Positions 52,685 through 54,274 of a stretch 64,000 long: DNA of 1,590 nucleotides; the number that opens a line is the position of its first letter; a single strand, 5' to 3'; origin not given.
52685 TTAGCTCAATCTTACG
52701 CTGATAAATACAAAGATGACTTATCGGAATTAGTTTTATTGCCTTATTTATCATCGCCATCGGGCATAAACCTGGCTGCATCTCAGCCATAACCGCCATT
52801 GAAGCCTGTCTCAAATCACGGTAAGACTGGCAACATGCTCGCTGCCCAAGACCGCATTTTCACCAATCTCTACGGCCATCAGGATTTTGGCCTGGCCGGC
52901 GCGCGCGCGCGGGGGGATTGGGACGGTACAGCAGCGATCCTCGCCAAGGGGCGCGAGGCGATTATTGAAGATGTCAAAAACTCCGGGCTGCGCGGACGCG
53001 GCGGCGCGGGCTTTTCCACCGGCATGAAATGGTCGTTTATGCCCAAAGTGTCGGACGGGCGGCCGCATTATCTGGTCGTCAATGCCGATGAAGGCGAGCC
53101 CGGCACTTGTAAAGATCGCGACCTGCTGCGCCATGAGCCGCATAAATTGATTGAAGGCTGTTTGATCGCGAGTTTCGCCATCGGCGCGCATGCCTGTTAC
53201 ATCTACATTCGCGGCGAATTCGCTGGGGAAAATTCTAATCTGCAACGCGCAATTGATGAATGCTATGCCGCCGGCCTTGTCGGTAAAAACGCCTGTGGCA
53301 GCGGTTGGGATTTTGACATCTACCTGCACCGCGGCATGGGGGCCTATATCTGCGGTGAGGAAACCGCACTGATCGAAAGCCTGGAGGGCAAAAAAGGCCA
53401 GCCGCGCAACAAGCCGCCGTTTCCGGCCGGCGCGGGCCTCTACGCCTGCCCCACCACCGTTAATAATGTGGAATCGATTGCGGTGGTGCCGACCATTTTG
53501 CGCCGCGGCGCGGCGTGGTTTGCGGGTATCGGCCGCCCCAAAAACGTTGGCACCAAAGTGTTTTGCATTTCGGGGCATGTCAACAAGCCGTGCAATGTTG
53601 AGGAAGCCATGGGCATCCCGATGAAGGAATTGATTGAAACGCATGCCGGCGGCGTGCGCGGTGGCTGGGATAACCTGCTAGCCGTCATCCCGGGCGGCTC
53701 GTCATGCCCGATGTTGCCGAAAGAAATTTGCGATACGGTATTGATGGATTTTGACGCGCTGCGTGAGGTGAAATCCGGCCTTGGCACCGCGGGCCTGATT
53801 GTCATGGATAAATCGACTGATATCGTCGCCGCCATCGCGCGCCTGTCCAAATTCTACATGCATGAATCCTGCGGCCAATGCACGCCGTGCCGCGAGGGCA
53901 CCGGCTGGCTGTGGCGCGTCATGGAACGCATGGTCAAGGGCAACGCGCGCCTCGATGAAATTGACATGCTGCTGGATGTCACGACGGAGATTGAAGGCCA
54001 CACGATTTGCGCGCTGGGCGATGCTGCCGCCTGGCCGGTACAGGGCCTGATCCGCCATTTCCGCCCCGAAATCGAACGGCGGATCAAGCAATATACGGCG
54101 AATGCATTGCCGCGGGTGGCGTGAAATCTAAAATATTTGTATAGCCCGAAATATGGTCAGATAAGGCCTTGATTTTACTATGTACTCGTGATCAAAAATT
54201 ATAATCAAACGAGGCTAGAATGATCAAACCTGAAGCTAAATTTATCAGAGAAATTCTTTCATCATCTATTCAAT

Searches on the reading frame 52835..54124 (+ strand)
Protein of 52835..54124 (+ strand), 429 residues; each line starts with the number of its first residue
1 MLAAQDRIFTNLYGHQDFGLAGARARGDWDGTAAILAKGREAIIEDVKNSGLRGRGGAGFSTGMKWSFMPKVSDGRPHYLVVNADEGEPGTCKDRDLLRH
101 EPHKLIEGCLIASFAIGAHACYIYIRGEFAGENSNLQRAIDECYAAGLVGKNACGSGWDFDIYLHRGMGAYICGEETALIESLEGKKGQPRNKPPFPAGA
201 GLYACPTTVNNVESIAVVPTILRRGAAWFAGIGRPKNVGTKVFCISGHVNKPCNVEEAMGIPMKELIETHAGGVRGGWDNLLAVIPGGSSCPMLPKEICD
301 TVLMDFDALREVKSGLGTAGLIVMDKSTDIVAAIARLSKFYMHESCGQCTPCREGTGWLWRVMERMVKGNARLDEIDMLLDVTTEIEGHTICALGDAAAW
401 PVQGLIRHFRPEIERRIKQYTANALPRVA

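Call 11: find_related_loci(query=window:52835-54121:+, collection=genome_contigs, flank=10000)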
Query window:52835-54121:+ (429 aa) in genome_contigs; peptide patterns used: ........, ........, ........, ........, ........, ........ (x = any residue, [..] = any of these).
600 stretches matched a pattern (row limit reached: there are more); 597 encode a relative of the query (tblastn E <= 1e-3); the best 80 are kept; 80 distinct loci.
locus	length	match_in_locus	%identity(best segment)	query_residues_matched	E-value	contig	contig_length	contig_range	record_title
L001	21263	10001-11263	86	1-421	0e+0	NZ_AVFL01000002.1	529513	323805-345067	Skermanella stibiiresistens SB22 contig3, whole genome shotgun sequence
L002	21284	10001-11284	83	1-429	0e+0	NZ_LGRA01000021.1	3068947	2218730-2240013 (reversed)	Azospirillum sp. TSO35-2 Contig01, whole genome shotgun sequence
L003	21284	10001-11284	83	1-429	0e+0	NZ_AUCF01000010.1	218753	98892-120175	Azospirillum halopraeferens DSM 3675 G472DRAFT_scaffold00008.8_C, whole genome shotgun sequence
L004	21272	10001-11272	82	1-424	0e+0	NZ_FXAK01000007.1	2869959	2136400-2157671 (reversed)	Azospirillum oryzae strain A2P, whole genome shotgun sequence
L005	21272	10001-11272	82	1-424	0e+0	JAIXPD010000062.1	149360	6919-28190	MAG: Azospirillum sp. isolate C1_MAG_00050 C1_MAG_00050_000000000071, whole genome shotgun sequence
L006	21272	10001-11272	81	1-424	0e+0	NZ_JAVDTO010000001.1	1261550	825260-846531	Azospirillum sp. BE72 Ga0454506_01, whole genome shotgun sequence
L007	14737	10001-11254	84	2-419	0e+0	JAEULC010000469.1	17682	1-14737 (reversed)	MAG: Rhodospirillales bacterium isolate new MAG-111 k141_1805598, whole genome shotgun sequence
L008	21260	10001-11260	82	1-420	0e+0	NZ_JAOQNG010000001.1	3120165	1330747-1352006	Azospirillum canadense strain DS2 Ga0486050_01, whole genome shotgun sequence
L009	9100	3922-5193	81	1-424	0e+0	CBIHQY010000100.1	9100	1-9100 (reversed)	MAG TPA_asm: uncultured Azospirillum sp. isolate SRR18156209_binner23_Refined_32 genome assembly, contig: ERZ27336869.47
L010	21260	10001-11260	82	1-420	0e+0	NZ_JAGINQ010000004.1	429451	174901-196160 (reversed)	Azospirillum soli strain CC-LY788 Ga0451091_04, whole genome shotgun sequence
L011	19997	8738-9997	82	1-420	0e+0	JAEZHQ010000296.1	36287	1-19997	MAG: Proteobacteria bacterium isolate OH_CDB_146 k127_239236, whole genome shotgun sequence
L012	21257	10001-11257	83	1-420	0e+0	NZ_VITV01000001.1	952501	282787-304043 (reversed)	Nitrospirillum amazonense strain BR 12005 Ga0314207_101, whole genome shotgun sequence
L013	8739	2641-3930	80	1-429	0e+0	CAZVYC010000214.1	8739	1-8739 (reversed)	MAG TPA_asm: uncultured Rhodospirillales bacterium isolate SRP272529_co1_247 genome assembly, contig: NODE_15163_length_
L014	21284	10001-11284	81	1-429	0e+0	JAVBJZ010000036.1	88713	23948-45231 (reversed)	MAG: Azospirillum sp. isolate GLO_MAG_00134 c_000002869614, whole genome shotgun sequence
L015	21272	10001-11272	81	1-424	0e+0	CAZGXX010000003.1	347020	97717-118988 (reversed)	MAG TPA_asm: uncultured Azospirillum sp. isolate SRP296810_co1_155 genome assembly, contig: NODE_16_length_347020_cov_11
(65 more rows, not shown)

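Call 47: find_related_loci(query=window:52835-54121:+, collection=metagenome_contigs, flank=10000)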
Query window:52835-54121:+ (429 aa) in metagenome_contigs; peptide patterns used: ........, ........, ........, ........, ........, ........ (x = any residue, [..] = any of these).
600 stretches matched a pattern (row limit reached: there are more); 594 encode a relative of the query (tblastn E <= 1e-3); the best 80 are kept; 80 distinct loci.
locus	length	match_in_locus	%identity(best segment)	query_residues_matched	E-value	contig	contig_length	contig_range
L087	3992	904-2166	85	1-421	0e+0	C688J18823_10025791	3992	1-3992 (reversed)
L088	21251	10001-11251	85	1-418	0e+0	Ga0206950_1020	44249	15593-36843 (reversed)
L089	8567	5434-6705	80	1-425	0e+0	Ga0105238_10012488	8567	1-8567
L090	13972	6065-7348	82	1-429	0e+0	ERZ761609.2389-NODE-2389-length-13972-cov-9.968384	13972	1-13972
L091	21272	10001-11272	81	1-425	0e+0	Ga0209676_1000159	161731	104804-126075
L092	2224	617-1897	79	1-427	0e+0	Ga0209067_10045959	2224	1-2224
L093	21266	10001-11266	80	1-422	0e+0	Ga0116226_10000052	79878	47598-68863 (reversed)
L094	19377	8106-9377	80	1-424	0e+0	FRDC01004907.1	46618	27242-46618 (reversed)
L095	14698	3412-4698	79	1-429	0e+0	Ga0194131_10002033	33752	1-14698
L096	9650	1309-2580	80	1-424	0e+0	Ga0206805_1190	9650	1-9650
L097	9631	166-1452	78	1-429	0e+0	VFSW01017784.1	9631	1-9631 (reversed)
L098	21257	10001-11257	80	1-420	0e+0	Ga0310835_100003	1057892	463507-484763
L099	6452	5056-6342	78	1-429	0e+0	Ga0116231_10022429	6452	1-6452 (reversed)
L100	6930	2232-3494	81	1-421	0e+0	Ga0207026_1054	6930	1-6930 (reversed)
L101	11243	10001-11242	81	1-414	0e+0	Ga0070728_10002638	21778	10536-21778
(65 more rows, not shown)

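Call 73: search_protein_families(library=pfam, proteins=[window:52835-54124:+], max_evalue=1e-10)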
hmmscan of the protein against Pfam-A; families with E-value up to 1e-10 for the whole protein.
window:52835-54124:+ (429 aa): 3 families
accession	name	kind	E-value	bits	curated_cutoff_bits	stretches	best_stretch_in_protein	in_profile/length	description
PF01512.22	Complex1_51K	-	2.8e-47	160.8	31.2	1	47-219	1-149/150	Nuo51 FMN-binding domain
PF10589.14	NADH_4Fe-4S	-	1.2e-32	112.1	23.5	1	333-415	2-84/85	NADH-ubiquinone oxidoreductase-F iron-sulfur binding region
PF22461.2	SLBB_2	-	9.6e-17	61.3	27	1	241-317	1-73/79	SLBB domain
